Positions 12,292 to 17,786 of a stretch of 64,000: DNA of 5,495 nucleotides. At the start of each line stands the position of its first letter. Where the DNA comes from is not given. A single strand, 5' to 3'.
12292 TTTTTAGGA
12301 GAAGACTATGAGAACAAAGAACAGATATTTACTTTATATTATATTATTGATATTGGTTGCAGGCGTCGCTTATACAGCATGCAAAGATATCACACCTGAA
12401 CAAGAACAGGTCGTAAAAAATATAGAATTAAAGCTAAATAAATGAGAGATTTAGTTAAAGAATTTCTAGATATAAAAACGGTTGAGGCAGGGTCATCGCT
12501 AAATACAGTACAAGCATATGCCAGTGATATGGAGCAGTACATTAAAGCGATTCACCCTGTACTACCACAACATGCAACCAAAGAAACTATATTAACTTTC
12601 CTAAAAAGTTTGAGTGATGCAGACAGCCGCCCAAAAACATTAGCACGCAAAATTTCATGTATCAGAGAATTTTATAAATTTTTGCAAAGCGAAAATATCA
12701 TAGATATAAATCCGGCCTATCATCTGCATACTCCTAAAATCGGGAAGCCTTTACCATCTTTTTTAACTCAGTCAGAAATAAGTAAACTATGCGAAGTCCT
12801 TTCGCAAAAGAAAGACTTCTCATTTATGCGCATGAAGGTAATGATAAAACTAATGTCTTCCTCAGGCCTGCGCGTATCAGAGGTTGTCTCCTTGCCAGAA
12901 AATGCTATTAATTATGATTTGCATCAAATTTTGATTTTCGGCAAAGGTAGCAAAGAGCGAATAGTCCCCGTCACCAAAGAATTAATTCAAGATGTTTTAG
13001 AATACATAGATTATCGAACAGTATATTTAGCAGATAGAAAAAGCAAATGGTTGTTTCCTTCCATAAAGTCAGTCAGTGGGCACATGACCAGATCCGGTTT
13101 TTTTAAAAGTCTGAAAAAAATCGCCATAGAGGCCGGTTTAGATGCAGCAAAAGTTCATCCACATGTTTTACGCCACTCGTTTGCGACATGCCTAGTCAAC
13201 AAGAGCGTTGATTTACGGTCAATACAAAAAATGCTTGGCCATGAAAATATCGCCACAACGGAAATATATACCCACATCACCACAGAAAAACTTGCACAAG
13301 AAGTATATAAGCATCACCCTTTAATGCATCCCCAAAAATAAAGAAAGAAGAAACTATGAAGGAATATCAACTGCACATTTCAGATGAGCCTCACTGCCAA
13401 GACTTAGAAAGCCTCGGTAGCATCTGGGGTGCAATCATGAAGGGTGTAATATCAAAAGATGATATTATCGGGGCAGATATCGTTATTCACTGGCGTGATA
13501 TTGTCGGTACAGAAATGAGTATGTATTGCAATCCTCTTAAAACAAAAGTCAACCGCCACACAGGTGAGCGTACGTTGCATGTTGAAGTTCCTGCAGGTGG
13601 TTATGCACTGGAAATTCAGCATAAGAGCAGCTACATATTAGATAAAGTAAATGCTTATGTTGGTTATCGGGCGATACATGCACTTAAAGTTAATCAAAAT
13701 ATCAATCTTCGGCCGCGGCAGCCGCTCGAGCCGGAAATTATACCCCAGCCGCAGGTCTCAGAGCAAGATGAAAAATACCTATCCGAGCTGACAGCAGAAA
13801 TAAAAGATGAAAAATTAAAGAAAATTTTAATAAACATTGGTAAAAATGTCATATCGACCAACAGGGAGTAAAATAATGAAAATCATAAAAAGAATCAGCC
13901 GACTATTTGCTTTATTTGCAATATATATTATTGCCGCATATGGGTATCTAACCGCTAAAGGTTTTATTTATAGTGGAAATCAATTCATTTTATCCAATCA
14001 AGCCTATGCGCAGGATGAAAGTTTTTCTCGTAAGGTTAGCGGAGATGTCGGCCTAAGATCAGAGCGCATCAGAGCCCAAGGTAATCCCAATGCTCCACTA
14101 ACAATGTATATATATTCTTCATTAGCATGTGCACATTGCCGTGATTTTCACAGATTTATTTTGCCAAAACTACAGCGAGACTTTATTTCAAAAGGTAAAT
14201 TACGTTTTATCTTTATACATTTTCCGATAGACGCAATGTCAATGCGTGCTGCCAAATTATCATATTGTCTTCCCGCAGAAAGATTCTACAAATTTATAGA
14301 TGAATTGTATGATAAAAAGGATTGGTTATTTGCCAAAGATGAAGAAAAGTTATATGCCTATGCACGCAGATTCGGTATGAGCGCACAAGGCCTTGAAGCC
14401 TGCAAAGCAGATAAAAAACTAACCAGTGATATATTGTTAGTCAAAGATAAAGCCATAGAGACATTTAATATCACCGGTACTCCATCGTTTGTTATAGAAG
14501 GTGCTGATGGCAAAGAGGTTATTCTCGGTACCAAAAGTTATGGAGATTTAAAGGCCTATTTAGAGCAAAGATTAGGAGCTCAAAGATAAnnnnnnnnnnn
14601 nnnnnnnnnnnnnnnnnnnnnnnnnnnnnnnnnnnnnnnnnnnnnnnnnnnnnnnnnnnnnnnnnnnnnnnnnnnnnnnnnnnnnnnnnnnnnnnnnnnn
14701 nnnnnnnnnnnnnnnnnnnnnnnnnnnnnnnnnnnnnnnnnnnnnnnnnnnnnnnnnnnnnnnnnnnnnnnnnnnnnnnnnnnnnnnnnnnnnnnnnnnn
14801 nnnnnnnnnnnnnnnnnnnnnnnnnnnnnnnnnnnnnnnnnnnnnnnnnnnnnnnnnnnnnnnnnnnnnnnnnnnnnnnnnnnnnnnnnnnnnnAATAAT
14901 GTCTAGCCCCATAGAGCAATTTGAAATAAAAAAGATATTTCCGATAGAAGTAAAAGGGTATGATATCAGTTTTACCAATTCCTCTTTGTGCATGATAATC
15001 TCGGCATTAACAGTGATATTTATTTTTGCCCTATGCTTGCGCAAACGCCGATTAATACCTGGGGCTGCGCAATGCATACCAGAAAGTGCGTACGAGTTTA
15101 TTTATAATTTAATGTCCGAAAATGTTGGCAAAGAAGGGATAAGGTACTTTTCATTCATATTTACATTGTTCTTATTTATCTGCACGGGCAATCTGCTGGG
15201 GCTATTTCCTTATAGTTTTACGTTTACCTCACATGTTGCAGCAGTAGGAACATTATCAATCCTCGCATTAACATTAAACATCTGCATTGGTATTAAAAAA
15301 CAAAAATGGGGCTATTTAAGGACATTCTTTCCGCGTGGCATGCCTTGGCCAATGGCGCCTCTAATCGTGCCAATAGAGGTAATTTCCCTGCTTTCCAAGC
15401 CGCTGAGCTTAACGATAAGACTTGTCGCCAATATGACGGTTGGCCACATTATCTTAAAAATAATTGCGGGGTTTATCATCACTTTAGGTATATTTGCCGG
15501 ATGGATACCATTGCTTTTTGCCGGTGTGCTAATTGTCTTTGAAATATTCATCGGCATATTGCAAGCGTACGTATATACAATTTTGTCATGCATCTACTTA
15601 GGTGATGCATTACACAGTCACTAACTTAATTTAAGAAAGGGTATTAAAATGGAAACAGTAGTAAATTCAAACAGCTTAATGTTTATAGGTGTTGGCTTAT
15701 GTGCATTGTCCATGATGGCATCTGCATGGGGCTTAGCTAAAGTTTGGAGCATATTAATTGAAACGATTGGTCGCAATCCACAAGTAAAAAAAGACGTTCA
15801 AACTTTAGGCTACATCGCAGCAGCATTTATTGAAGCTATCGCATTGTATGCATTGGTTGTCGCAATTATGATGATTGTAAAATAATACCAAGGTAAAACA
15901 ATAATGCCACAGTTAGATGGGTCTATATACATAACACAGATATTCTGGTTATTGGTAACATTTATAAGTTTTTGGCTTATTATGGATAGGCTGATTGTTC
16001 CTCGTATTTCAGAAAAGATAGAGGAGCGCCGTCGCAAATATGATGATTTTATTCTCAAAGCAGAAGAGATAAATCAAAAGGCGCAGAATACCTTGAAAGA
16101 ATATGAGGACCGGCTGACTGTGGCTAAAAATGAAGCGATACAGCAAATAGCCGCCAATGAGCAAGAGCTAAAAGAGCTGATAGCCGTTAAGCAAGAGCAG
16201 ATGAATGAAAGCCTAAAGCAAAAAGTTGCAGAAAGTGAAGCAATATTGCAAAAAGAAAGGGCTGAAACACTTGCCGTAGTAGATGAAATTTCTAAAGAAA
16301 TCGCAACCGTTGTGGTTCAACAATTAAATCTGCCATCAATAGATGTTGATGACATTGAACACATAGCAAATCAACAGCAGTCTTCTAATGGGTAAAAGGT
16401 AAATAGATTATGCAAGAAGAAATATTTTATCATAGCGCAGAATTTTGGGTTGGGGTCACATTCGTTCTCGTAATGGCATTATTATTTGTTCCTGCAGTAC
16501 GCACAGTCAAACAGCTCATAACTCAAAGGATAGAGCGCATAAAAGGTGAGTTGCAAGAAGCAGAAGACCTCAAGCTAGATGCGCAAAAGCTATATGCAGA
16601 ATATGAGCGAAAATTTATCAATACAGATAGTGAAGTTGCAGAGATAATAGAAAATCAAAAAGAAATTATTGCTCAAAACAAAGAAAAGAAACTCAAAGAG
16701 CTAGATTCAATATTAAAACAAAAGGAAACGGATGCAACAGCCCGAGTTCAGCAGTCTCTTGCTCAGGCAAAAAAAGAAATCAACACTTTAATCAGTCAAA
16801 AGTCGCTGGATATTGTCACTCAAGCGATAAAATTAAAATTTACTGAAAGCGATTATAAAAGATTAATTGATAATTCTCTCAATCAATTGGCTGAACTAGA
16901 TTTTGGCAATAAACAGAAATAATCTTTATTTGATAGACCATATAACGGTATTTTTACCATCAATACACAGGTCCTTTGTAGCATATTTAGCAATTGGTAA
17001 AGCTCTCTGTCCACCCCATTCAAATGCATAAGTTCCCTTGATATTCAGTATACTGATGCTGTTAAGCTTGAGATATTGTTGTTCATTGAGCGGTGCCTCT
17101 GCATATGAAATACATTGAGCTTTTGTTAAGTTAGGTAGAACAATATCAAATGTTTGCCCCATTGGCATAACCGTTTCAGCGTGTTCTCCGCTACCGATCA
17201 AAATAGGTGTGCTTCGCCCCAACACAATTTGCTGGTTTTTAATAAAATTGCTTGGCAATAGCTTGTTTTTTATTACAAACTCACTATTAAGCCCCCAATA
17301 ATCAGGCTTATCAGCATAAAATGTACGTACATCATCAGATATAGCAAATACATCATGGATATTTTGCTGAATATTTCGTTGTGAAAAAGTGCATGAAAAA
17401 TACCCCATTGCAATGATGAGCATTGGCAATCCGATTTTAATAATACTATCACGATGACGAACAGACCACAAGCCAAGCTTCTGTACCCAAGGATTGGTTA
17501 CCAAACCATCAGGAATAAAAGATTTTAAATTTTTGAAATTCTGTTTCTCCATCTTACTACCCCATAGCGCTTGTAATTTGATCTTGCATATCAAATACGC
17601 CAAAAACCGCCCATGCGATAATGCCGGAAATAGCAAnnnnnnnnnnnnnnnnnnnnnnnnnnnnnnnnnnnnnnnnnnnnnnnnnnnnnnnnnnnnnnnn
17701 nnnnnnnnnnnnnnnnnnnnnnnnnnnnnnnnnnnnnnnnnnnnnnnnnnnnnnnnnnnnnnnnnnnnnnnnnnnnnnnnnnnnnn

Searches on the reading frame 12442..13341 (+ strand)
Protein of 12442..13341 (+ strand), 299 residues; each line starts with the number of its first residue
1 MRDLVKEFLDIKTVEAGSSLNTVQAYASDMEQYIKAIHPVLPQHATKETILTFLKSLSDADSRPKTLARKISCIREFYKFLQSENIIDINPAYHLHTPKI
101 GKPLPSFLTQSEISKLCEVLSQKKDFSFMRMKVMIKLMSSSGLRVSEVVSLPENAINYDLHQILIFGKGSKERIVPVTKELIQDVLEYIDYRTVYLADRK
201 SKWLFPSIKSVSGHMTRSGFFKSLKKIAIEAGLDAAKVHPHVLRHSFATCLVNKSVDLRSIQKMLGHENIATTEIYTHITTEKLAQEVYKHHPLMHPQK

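Call 9: search_protein_families(library=pfam, proteins=[window:12442-13341:+], max_evalue=0.001)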
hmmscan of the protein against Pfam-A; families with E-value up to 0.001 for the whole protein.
window:12442-13341:+ (299 aa): 3 families
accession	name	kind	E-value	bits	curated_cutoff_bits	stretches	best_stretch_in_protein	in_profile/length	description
PF00589.27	Phage_integrase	-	2.4e-41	141.8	27.1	1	107-281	2-170/172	Phage integrase family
PF02899.23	Phage_int_SAM_1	-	1.4e-11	45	22.3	1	6-84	2-82/83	Phage integrase, N-terminal SAM-like domain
PF13495.12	Phage_int_SAM_4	-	0.00035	21.3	27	0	8-81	5-78/85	Phage integrase, N-terminal SAM-like domain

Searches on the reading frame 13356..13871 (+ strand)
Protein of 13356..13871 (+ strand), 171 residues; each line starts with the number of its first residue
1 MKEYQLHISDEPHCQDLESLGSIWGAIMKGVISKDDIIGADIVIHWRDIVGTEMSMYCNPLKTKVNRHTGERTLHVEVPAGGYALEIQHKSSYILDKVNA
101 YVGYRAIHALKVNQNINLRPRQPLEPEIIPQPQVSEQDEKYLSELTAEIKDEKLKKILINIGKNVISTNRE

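Call 9: search_protein_families(library=pfam, proteins=[window:13356-13871:+], max_evalue=0.001)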
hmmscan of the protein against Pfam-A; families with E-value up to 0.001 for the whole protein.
window:13356-13871:+ (171 aa): 1 family
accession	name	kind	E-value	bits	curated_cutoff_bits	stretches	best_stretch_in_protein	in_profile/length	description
PF05258.17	DciA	-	6.6e-10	39.5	24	1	36-112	19-89/89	Dna[CI] antecedent, DciA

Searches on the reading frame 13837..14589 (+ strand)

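Call 9: search_protein_families(library=pfam, proteins=[window:13837-14589:+], max_evalue=0.001)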
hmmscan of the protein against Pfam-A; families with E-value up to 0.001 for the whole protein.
window:13837-14589:+ (250 aa): 2 families
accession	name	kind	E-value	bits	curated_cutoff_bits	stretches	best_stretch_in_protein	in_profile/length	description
PF13462.12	Thioredoxin_4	-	1.6e-26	93.9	23.2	1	79-223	6-148/165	Thioredoxin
PF01323.26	DSBA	-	6e-06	26.6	25.6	0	167-242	120-190/191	DSBA-like thioredoxin domain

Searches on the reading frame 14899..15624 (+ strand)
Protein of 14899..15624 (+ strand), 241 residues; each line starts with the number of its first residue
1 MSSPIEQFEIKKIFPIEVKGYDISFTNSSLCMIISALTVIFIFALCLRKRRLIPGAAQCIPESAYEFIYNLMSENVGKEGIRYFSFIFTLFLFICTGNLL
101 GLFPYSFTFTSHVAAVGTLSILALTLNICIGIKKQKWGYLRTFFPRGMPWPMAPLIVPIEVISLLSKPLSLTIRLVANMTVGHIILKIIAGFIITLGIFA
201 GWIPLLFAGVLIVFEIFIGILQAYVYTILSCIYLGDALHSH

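Call 9: search_protein_families(library=pfam, proteins=[window:14899-15624:+], max_evalue=0.001)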
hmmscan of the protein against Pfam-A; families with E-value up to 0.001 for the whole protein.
window:14899-15624:+ (241 aa): 1 family
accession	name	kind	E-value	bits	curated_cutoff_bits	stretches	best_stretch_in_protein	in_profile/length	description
PF00119.25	ATP-synt_A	-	6.7e-57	193.3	33.9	1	30-234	2-216/217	ATP synthase A chain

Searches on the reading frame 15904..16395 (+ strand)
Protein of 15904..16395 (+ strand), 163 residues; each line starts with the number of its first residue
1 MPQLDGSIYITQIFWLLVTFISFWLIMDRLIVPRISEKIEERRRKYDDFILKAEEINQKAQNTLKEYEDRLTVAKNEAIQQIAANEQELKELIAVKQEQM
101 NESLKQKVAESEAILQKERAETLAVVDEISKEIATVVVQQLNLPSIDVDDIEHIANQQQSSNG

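Call 9: search_protein_families(library=pfam, proteins=[window:15904-16395:+], max_evalue=0.001)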
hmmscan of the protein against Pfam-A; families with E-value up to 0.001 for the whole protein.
window:15904-16395:+ (163 aa): 2 families
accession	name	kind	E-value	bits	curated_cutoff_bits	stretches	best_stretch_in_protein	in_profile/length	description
PF02326.20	YMF19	-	3.8e-12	47.3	22.6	1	2-75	1-73/84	Plant ATP synthase F0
PF00430.23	ATP-synt_B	-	2.2e-09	38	28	1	13-139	2-125/132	ATP synthase B/B' CF(0)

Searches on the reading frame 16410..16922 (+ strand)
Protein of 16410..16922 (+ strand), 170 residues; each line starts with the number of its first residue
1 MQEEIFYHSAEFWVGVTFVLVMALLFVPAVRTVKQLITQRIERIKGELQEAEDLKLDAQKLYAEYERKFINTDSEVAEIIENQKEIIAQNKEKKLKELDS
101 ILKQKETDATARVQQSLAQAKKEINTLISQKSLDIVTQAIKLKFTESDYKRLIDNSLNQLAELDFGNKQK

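Call 9: search_protein_families(library=pfam, proteins=[window:16410-16922:+], max_evalue=0.001)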
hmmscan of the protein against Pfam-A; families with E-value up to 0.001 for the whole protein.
window:16410-16922:+ (170 aa): 2 families
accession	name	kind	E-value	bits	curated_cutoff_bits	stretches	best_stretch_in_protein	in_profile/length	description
PF00430.23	ATP-synt_B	-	2e-13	51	28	1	12-140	3-131/132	ATP synthase B/B' CF(0)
PF05405.19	Mt_ATP-synt_B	-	3.8e-06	27.1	21.7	1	8-93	13-98/163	Mitochondrial ATP synthase B chain precursor (ATP-synt_B)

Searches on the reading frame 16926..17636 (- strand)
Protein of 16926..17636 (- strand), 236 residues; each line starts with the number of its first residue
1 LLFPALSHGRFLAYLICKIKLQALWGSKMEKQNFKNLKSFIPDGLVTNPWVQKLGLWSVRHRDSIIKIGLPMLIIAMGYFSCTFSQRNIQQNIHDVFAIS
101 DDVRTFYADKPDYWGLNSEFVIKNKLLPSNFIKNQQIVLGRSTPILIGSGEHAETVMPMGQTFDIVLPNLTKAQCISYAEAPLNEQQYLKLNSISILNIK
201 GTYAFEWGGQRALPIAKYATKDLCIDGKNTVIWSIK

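Call 9: search_protein_families(library=pfam, proteins=[window:16926-17636:-], max_evalue=0.001)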
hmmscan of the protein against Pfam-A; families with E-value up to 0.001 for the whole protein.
window:16926-17636:- (236 aa): 1 family
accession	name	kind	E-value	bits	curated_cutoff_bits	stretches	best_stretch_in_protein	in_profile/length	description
PF05307.16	Bundlin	-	4.3e-06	27.5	22.3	1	88-186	8-105/151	Bundlin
